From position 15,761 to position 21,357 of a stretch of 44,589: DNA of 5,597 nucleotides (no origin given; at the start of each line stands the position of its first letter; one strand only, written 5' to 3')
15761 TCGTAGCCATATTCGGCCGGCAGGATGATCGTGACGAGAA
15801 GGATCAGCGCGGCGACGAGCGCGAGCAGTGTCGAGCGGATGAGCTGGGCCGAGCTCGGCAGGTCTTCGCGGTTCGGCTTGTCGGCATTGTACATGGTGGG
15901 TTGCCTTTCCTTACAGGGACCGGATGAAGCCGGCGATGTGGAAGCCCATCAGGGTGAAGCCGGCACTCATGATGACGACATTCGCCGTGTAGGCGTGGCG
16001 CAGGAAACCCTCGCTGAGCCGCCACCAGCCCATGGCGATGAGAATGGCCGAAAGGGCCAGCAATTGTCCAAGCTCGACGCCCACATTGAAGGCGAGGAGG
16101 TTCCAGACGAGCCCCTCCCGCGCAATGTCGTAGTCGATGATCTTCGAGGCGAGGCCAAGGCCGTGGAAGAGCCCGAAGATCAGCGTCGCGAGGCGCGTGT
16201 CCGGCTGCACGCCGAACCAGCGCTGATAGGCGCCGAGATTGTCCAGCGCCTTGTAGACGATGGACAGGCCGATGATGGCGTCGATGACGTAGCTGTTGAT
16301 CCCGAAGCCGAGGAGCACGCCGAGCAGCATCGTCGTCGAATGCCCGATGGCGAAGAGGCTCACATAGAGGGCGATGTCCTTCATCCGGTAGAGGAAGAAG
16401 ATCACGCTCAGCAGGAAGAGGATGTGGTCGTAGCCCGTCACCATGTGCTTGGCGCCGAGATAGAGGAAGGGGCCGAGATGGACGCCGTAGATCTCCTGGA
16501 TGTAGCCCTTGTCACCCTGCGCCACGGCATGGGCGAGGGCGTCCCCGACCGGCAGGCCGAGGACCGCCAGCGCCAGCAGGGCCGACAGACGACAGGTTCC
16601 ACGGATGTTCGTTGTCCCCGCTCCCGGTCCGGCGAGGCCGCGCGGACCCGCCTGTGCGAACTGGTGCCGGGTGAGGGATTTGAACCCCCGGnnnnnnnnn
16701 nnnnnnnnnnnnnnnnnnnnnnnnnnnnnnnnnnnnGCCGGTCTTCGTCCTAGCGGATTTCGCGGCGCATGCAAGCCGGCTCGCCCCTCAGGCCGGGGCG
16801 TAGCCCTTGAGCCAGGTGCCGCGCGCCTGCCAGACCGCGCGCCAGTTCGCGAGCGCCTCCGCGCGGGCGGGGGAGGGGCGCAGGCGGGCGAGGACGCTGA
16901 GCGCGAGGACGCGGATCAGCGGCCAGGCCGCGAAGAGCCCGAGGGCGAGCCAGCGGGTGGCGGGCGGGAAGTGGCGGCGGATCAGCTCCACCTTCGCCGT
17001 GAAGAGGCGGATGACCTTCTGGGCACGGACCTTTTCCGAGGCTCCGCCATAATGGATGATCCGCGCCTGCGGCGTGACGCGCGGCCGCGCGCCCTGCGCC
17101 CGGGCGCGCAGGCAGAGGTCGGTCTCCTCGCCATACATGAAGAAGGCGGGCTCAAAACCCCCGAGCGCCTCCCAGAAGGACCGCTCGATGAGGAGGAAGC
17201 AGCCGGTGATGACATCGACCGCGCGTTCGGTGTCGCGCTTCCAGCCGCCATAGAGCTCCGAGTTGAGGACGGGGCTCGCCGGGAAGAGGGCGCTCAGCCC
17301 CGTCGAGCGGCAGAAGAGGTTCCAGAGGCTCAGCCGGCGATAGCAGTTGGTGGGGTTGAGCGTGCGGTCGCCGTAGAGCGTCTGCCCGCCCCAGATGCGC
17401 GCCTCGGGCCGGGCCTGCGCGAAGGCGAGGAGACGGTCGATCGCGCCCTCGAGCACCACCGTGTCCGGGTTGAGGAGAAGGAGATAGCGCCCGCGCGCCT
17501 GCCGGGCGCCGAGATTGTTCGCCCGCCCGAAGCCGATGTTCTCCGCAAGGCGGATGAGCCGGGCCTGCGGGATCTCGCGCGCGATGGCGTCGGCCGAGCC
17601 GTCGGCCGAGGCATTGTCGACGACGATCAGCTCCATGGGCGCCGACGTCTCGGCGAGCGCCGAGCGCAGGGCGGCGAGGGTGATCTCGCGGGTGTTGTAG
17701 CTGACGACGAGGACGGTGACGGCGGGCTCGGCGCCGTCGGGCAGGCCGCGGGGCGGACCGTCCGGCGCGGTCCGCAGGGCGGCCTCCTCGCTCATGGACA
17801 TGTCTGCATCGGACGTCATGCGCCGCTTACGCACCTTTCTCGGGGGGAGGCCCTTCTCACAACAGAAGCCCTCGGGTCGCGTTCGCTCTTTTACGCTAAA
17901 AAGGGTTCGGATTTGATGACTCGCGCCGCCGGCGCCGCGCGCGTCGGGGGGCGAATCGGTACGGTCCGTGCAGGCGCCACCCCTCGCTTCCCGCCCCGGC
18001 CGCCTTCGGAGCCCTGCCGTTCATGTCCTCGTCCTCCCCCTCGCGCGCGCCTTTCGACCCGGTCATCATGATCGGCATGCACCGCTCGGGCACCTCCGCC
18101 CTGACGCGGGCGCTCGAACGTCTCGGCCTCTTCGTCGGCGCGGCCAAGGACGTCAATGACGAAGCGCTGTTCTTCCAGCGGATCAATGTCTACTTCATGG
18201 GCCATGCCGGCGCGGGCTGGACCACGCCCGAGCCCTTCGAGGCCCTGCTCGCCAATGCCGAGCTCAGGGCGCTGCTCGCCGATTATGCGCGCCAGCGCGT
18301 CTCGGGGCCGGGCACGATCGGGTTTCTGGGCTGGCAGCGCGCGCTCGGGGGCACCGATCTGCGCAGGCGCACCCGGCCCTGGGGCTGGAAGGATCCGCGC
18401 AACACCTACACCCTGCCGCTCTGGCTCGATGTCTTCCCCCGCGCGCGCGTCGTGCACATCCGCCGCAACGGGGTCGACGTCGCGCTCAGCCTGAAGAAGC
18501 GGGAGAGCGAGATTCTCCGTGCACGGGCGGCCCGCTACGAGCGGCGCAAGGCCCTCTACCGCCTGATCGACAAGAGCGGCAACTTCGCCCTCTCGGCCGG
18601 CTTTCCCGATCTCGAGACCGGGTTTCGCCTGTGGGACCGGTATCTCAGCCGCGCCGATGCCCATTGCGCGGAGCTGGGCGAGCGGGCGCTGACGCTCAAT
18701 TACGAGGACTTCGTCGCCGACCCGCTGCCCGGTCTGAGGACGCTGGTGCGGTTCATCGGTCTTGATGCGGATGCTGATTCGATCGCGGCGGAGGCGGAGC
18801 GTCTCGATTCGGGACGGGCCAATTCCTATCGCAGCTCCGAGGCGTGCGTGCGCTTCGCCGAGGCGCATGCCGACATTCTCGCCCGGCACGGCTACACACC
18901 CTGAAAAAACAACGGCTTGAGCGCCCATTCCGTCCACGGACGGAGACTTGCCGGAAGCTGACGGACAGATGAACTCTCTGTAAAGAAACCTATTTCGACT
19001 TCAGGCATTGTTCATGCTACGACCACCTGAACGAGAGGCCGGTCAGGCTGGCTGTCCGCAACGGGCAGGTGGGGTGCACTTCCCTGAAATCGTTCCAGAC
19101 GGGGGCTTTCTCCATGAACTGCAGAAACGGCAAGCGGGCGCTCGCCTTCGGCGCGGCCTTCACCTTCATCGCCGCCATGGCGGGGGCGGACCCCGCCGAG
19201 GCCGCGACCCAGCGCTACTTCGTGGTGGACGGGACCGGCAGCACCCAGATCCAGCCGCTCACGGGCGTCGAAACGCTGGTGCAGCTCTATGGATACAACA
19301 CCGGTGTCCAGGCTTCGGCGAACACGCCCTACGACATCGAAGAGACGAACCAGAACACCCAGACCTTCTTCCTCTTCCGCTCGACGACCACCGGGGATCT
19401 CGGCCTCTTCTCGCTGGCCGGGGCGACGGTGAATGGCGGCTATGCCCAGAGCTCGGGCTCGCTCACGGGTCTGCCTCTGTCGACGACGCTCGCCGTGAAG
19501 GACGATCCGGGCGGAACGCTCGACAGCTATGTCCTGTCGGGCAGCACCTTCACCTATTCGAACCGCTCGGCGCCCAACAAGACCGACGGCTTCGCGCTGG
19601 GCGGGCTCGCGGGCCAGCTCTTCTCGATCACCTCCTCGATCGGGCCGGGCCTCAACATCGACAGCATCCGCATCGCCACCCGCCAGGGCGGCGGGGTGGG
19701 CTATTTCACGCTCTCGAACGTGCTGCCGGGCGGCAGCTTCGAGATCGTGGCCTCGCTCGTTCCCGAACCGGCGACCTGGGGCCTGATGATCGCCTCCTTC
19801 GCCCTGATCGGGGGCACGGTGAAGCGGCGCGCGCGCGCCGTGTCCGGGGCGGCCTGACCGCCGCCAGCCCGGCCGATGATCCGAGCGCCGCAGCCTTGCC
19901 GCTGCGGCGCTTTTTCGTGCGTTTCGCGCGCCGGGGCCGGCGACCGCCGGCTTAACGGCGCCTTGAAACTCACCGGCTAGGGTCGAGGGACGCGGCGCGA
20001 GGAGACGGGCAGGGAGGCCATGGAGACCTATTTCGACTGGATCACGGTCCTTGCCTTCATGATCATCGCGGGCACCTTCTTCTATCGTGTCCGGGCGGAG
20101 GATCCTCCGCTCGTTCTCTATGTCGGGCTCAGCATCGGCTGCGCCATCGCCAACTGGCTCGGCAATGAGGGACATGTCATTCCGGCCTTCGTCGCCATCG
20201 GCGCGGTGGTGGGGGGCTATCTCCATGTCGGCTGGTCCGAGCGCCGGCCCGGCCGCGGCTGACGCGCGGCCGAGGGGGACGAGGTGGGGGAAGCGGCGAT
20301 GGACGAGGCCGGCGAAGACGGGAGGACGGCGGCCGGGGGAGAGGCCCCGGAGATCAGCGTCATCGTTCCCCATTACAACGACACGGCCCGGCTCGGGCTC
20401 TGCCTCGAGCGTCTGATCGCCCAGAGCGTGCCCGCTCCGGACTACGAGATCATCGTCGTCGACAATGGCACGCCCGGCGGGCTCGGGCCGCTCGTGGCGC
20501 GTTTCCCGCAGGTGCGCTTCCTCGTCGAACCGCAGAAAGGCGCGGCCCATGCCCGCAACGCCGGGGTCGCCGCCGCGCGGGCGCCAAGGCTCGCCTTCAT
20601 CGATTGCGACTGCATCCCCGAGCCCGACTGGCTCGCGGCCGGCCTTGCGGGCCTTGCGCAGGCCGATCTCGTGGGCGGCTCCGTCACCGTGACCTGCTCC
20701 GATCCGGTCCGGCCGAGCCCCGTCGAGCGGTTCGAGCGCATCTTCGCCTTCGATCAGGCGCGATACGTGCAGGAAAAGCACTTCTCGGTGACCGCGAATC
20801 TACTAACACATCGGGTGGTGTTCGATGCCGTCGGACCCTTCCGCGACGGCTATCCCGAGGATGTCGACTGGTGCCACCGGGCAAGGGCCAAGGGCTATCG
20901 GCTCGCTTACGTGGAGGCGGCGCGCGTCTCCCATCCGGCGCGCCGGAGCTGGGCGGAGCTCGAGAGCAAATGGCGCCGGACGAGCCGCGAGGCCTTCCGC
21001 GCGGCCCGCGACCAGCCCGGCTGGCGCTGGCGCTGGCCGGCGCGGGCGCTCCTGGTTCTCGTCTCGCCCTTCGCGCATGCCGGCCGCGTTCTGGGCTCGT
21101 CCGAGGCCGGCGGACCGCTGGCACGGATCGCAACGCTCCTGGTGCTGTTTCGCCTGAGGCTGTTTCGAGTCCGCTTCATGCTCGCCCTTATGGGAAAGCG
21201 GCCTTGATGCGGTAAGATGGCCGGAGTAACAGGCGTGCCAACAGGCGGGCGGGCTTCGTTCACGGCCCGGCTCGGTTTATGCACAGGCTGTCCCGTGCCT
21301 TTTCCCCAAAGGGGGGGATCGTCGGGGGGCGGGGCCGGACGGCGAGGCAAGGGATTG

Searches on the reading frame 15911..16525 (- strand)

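Call 25: search_protein_families(library=pfam, proteins=[window:15911-16525:-], max_evalue=0.00001)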
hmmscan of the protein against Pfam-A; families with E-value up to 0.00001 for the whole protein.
window:15911-16525:- (204 aa): 1 family
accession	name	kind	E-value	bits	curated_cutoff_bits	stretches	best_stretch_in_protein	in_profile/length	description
PF13795.12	HupE_UreJ_2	-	3.4e-53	179.9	24.5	1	20-169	1-153/156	HupE / UreJ protein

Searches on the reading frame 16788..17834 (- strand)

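Call 25: search_protein_families(library=pfam, proteins=[window:16788-17834:-], max_evalue=0.00001)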
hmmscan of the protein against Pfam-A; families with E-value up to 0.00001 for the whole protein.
window:16788-17834:- (348 aa): 2 families
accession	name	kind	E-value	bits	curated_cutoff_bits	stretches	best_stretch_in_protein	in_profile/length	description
PF00535.33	Glycos_transf_2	-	3e-20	73.2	23.3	1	40-170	1-132/168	Glycosyl transferase family 2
PF13641.12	Glyco_tranf_2_3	-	3.6e-14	53.8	27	1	37-270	1-220/230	Glycosyltransferase like family 2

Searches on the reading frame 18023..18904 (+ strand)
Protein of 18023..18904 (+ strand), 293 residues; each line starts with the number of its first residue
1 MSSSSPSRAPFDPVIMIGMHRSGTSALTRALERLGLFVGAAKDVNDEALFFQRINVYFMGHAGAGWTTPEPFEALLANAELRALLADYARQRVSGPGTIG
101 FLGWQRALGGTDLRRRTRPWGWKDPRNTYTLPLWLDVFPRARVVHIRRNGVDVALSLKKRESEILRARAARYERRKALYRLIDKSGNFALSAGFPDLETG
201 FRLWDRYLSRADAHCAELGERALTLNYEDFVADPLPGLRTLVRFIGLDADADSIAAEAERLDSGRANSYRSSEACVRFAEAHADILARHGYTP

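Call 25: search_protein_families(library=pfam, proteins=[window:18023-18904:+], max_evalue=0.00001)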
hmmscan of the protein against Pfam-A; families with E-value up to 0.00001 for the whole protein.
window:18023-18904:+ (293 aa): 1 family
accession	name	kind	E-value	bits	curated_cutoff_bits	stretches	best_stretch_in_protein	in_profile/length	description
PF13469.12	Sulfotransfer_3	-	3.3e-20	73.7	27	1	13-249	1-214/216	Sulfotransferase family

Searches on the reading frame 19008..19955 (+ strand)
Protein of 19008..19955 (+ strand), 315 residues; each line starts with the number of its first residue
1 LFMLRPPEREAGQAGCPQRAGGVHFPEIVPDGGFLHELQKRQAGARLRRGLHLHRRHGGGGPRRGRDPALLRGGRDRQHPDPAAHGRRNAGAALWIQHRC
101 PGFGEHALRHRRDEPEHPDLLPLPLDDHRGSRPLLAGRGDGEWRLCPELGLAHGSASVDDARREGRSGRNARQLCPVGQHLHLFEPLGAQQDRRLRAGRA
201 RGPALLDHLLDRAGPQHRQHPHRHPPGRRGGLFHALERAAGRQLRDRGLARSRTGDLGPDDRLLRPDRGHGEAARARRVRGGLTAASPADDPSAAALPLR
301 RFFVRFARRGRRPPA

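Call 5: search_protein_families(library=ncbifam, proteins=[window:19008-19955:+], max_evalue=0.00001)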
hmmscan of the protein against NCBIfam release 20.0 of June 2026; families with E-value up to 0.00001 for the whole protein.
window:19008-19955:+ (315 aa): 0 families

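Call 25: search_protein_families(library=pfam, proteins=[window:19069-19857:+], max_evalue=0.00001)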
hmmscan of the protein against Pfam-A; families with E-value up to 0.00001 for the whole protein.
window:19069-19857:+ (262 aa): 0 families

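Call 28: search_protein_families(library=ncbifam, proteins=[window:19069-19857:+], max_evalue=0.0001)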
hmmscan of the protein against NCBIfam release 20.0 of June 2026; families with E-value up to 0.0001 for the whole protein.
window:19069-19857:+ (262 aa): 1 family
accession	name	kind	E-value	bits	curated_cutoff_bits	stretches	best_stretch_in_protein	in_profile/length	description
NF035944.1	PEPxxWA-CTERM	domain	1.3e-09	37.7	35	1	231-254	1-24/24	PEPxxWA-CTERM sorting domain-containing protein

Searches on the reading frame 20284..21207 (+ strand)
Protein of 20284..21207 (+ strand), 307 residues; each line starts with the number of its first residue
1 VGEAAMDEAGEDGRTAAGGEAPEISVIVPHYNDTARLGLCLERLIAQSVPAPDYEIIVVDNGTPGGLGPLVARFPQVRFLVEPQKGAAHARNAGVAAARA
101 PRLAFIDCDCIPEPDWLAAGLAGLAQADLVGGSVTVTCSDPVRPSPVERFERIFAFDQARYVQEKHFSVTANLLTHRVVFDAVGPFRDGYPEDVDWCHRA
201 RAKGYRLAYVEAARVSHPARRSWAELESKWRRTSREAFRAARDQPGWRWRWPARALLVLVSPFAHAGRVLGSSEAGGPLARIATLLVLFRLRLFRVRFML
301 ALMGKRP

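Call 5: search_protein_families(library=ncbifam, proteins=[window:20284-21207:+], max_evalue=0.00001)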
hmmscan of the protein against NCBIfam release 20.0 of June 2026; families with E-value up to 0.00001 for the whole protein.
window:20284-21207:+ (307 aa): 8 families
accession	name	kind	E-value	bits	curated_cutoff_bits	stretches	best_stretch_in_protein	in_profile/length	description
TIGR03965.1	mycofact_glyco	equivalog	6.6e-28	97.8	280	1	15-267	67-332/467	mycofactocin biosynthesis glycosyltransferase MftF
NF041875.1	EPS_EpsD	equivalog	1.5e-22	80.4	370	1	24-232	1-222/325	exopolysaccharide biosynthesis glycosyltransferase EpsD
NF038302.1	EPS_HpsE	equivalog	1.2e-15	57.3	300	1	23-156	2-142/307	hormogonium polysaccharide biosynthesis glycosyltransferase HpsE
TIGR04283.1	glyco_like_mftF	equivalog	3e-13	49.9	182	1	24-221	1-188/221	TIGR04283 family arsenosugar biosynthesis glycosyltransferase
NF007482.0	PRK10073.1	equivalog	2.5e-12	46.4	423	1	21-115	5-101/334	glycosyltransferase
NF050819.1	PolSacchBiosHfsG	equivalog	4.2e-08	32.7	500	1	20-213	10-213/302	polysaccharide biosynthesis protein HfsG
TIGR03937.1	PgaC_IcaA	equivalog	1.6e-07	30.6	422.3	1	16-115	39-141/407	poly-beta-1,6-N-acetyl-D-glucosamine synthase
NF047683.1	TeichurnBiosyTuaG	equivalog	2.2e-06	27.5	400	1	21-121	5-108/252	teichuronic acid biosynthesis protein TuaG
